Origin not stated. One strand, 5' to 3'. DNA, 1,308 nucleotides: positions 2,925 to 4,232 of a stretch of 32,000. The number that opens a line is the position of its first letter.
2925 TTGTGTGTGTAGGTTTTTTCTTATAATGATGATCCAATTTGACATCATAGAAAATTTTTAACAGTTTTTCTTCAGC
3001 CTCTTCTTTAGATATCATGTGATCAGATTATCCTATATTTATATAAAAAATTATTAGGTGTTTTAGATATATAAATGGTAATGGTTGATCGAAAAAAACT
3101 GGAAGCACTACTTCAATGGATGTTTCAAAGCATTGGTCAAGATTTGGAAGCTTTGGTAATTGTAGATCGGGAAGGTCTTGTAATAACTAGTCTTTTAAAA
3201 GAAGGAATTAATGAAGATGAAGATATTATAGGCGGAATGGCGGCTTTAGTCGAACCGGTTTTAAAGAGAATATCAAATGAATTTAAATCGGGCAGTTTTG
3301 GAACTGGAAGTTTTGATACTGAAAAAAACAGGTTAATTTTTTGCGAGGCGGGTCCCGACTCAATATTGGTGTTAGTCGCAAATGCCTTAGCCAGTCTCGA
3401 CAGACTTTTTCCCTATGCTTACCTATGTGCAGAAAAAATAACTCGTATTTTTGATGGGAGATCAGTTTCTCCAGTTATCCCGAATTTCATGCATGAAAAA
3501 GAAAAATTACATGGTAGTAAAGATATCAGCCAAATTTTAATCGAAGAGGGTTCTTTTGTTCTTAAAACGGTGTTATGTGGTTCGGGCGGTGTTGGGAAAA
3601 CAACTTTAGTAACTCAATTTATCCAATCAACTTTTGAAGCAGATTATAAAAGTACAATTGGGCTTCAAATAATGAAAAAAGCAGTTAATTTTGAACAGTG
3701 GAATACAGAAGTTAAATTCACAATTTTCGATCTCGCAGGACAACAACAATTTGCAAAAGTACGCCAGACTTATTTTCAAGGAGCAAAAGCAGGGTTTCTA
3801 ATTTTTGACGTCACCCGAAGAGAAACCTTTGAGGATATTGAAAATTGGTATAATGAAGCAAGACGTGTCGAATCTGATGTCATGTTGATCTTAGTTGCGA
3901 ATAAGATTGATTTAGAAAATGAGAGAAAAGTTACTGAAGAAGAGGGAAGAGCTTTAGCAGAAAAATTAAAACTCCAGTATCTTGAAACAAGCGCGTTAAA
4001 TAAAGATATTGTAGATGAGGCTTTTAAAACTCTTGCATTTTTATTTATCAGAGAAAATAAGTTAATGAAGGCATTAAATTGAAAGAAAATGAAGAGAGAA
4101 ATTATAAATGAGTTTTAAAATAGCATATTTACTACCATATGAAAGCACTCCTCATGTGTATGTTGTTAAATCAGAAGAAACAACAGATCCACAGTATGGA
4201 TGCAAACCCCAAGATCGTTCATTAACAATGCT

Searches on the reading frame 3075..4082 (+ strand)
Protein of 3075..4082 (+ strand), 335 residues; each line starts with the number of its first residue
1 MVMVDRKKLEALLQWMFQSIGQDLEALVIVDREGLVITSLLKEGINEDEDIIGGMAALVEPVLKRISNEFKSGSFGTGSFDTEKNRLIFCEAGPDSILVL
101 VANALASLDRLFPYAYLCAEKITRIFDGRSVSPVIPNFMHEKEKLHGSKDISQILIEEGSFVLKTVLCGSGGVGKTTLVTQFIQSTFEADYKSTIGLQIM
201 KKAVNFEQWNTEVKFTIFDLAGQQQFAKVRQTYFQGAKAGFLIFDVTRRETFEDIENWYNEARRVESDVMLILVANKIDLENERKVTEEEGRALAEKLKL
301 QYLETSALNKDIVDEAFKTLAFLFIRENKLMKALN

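Call 5: search_protein_families(library=pfam, proteins=[window:3075-4082:+], max_evalue=1)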
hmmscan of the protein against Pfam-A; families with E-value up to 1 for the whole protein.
window:3075-4082:+ (335 aa): 22 families
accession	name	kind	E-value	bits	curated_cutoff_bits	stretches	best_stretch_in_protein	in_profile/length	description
PF00071.28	Ras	-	7.4e-48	162.6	21.6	1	164-321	1-157/162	Ras family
PF08477.19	Roc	-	4.3e-29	101.6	27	1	164-279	1-119/119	Ras of Complex, Roc, domain of DAPkinase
PF00025.27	Arf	-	7.2e-13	48.8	22.3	1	163-320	15-170/174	ADP-ribosylation factor family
PF03259.23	Robl_LC7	-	1.5e-05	25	23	1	25-102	16-91/91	Roadblock/LC7 domain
PF00009.33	GTP_EFTU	-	2.6e-05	24.3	26.5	1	191-316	49-178/188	Elongation factor Tu GTP binding domain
PF03193.22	RsgA_GTPase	-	6.1e-05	23.3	30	1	165-185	109-129/174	RsgA GTPase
PF01926.29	MMR_HSR1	-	0.00012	22.6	21.9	1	165-277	2-113/113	50S ribosome-binding GTPase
PF01656.29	CbiA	-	0.0013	19.1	25.4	1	166-293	3-98/125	CobQ/CobB/MinD/ParA nucleotide binding domain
PF00931.28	NB-ARC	-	0.0072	16.1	23.5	1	151-203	8-61/248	NB-ARC domain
PF00735.24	Septin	-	0.013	15.2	26.2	1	163-222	5-71/280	Septin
PF03266.21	NTPase_1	-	0.021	15.1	23.9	1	166-248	3-80/168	NTPase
PF00004.35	AAA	-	0.023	15.6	21.2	1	166-247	2-38/131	ATPase family associated with various cellular activities (AAA)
PF03029.23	ATP_bind_1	-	0.026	14.7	27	0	210-305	83-190/240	Conserved hypothetical ATP binding protein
PF02421.24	FeoB_N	-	0.034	14.1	27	1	165-317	3-153/156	Ferrous iron transport protein B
PF20720.3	nSTAND3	-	0.039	14.1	27.2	1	166-229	21-83/155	Novel STAND NTPase 3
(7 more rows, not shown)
